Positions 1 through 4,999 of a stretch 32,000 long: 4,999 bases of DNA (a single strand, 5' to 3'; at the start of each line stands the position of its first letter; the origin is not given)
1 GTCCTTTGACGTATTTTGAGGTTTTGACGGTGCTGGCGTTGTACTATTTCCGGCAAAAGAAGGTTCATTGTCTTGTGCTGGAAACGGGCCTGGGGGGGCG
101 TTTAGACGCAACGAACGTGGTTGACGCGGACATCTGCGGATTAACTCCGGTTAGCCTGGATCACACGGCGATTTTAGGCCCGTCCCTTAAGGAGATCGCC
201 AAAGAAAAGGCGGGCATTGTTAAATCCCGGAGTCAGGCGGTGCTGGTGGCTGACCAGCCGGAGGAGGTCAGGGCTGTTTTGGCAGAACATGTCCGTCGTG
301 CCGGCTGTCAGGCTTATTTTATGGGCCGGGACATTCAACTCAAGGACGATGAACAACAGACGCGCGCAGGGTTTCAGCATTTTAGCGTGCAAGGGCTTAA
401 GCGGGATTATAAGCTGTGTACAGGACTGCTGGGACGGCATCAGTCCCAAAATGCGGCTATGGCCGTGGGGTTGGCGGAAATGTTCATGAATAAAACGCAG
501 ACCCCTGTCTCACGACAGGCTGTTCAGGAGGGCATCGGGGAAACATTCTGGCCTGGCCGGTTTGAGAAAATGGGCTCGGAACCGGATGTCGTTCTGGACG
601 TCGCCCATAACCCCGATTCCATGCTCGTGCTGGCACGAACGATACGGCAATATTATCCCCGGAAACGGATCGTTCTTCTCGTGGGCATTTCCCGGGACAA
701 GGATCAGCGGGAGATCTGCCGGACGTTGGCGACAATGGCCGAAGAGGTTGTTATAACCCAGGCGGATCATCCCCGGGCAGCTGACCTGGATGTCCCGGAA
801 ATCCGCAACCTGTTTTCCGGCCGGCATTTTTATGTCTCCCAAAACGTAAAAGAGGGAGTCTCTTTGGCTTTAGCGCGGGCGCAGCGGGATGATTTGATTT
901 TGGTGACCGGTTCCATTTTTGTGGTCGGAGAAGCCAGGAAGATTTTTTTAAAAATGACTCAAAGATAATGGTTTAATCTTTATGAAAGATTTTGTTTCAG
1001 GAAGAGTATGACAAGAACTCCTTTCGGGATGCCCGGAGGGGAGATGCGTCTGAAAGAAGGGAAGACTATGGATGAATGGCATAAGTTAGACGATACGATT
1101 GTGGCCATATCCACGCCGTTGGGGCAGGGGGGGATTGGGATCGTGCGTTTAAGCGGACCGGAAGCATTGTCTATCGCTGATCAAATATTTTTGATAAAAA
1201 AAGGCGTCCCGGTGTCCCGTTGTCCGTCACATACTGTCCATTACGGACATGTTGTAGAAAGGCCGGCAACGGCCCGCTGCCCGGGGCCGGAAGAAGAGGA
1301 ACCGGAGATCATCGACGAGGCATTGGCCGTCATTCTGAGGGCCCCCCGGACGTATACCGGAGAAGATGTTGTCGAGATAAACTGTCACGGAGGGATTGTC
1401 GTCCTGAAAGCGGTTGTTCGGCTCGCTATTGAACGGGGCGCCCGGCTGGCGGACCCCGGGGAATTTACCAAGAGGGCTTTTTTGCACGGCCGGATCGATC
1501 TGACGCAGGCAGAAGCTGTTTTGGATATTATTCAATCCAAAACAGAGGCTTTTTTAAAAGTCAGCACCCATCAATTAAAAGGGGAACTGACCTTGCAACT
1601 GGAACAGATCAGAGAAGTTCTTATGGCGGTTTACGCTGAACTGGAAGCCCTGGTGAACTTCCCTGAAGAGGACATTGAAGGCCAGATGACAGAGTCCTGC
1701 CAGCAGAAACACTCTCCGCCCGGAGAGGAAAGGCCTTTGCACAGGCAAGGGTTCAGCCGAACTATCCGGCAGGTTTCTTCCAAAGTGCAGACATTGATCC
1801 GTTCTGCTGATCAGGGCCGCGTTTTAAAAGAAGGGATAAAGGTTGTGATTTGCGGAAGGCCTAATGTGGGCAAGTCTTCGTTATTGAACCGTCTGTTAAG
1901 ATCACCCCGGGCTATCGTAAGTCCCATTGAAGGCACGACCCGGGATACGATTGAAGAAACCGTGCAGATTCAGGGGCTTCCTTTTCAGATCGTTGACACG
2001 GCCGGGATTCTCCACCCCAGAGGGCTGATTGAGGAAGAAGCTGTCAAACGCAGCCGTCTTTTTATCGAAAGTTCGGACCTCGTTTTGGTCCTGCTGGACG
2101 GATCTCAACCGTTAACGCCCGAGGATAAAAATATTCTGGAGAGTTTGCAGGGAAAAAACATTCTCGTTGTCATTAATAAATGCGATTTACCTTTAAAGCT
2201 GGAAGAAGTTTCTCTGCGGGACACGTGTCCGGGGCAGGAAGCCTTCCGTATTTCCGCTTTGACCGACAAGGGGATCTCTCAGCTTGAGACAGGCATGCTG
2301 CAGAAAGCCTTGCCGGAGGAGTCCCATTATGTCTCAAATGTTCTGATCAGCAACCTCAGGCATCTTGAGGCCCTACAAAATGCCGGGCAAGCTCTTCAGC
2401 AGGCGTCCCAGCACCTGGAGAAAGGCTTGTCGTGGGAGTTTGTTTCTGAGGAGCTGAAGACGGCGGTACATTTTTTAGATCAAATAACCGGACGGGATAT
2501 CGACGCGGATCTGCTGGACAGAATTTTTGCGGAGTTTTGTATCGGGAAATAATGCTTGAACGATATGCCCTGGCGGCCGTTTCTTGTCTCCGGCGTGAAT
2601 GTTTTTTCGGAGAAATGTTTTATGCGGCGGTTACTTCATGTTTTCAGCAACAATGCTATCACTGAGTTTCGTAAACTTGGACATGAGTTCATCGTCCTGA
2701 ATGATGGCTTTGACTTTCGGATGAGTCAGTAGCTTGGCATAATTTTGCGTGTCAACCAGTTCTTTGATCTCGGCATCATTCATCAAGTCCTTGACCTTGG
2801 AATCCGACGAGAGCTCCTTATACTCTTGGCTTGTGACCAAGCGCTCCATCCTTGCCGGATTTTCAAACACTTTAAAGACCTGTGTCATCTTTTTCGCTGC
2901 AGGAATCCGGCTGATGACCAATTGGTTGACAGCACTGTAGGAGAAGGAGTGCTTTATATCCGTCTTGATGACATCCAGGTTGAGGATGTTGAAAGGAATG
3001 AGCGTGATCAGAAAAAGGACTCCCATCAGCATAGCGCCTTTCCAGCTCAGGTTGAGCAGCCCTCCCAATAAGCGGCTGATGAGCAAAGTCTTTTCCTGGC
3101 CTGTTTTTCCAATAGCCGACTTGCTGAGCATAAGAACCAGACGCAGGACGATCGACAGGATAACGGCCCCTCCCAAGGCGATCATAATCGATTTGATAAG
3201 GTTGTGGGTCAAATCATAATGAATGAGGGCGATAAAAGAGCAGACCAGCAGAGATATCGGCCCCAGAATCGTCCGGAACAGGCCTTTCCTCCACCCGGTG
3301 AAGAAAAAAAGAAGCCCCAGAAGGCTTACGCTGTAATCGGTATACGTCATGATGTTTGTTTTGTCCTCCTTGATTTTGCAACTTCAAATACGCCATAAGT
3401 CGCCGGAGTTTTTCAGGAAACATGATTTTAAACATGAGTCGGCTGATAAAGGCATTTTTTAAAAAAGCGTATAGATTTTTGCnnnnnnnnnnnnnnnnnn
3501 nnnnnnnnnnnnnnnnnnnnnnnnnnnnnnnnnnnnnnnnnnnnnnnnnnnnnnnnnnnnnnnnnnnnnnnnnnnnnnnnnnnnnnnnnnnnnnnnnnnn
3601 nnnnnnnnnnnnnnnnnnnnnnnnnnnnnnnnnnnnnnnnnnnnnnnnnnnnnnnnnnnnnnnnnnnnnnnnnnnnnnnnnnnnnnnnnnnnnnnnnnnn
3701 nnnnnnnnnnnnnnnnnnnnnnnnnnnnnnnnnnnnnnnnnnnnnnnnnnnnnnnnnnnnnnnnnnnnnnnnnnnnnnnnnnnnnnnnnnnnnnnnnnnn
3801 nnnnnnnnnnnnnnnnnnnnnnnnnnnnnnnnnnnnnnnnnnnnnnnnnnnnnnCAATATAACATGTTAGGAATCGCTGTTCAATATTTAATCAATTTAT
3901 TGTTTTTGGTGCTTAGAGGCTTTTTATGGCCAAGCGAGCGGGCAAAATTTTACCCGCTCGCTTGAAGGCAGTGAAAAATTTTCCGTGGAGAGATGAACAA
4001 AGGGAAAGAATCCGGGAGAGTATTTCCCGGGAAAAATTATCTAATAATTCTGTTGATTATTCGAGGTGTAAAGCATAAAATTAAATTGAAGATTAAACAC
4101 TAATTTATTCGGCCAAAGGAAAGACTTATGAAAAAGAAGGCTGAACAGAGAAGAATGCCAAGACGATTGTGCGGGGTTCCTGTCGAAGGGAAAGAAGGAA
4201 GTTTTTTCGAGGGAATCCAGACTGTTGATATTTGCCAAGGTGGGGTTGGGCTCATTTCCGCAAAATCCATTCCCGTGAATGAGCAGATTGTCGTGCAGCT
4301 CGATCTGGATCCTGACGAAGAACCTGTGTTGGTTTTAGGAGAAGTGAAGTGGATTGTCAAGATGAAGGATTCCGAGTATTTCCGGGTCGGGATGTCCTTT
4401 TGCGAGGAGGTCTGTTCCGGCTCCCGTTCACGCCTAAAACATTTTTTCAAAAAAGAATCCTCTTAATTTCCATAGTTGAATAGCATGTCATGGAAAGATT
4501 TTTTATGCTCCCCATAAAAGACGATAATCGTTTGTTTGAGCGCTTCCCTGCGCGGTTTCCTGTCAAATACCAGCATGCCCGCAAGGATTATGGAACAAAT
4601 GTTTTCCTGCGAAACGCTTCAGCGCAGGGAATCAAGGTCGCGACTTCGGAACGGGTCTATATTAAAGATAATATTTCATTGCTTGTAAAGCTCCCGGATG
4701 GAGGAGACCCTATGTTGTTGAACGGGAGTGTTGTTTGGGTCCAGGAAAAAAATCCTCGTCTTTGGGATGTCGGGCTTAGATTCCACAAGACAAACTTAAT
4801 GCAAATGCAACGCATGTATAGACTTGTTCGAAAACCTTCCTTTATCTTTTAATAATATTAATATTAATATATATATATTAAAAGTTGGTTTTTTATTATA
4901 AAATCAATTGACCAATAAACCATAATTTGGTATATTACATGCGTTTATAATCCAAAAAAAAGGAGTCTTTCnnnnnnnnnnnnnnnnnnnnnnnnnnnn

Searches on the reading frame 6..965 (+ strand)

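Call 10: search_protein_families(library=pfam, proteins=[window:6-965:+], max_evalue=0.01)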
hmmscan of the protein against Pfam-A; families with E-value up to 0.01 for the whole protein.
window:6-965:+ (320 aa): 2 families
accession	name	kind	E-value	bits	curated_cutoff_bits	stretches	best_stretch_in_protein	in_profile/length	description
PF02875.26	Mur_ligase_C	-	1.1e-21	78.4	28.4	1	184-303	1-126/127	Mur ligase, glutamate ligase domain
PF08245.18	Mur_ligase_M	-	4.3e-09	37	24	1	11-157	48-200/200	Mur ligase middle domain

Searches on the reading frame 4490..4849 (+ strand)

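Call 64: search_protein_families(library=pfam, proteins=[window:4490-4849:+], max_evalue=0.01)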
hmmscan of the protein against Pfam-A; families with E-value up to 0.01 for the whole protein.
window:4490-4849:+ (120 aa): 1 family
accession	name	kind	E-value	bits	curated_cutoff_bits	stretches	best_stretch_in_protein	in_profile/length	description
PF07238.19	PilZ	-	2.9e-11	44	22.5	1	13-113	2-100/102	PilZ domain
